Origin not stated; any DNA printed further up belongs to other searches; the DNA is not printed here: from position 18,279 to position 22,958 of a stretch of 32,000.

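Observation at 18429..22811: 1460-aa fusion of GT4, coiled coil, RgpF and an atypical HAD-like module: a single-protein polymerase/terminator architecture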

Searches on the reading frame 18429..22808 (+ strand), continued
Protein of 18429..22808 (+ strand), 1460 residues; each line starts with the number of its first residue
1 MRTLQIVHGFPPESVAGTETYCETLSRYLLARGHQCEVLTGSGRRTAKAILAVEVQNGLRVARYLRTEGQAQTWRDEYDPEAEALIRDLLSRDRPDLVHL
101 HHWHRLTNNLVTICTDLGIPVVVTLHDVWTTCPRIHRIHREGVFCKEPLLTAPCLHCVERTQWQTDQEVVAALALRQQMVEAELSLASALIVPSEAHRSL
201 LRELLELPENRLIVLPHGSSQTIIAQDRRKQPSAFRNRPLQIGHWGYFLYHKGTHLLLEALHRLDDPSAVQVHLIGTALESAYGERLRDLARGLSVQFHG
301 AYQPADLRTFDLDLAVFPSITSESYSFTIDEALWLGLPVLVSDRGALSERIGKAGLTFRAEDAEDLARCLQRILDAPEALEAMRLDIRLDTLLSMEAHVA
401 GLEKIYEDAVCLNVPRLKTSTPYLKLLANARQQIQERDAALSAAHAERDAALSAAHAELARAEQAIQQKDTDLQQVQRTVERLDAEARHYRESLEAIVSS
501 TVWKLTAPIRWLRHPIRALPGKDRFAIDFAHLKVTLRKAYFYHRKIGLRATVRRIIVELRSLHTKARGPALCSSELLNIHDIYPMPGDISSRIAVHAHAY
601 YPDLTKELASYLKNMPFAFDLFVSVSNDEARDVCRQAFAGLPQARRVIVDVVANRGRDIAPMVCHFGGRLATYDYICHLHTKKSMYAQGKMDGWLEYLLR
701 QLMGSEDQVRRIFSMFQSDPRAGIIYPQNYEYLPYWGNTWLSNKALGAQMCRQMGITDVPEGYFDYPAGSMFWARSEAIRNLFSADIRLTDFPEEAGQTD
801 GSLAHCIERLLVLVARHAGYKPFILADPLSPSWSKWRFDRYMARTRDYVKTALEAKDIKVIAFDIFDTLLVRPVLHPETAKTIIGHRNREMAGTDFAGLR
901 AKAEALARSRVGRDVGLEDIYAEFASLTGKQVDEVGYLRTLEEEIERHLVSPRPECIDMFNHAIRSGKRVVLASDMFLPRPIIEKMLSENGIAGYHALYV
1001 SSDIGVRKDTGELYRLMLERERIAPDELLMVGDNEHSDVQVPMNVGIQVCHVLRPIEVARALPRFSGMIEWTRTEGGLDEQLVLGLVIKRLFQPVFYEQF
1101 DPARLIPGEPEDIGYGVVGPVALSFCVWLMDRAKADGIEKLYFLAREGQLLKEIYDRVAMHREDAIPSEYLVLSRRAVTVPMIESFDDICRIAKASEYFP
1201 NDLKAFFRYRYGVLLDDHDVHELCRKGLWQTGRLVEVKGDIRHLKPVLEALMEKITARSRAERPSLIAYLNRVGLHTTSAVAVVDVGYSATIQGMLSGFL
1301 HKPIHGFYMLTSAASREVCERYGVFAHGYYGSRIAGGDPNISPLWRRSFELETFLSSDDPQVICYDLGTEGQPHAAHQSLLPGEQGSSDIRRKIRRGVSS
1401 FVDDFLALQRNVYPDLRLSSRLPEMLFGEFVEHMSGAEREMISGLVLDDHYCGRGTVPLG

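Call 74: search_protein_families(library=pfam, proteins=[P0272], max_evalue=0.01)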
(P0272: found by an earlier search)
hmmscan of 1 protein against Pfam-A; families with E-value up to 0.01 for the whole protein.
P0272 (1310 aa): 5 families
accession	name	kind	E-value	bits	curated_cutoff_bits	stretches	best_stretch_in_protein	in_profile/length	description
PF05045.17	RgpF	-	9.9e-54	183.3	25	1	420-671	245-502/503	Rhamnan synthesis protein F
PF13578.12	Methyltransf_24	-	1.5e-25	90.5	26.3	1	41-157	1-105/105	Methyltransferase domain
PF00702.32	Hydrolase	-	1.6e-10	42.1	26.4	1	711-892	1-184/191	haloacid dehalogenase-like hydrolase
PF13419.12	HAD_2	-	2.9e-05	24.7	23.8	1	760-890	35-163/178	Haloacid dehalogenase-like hydrolase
PF01576.24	Myosin_tail_1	-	0.0026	16.1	38.1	0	240-340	279-375/1081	Myosin tail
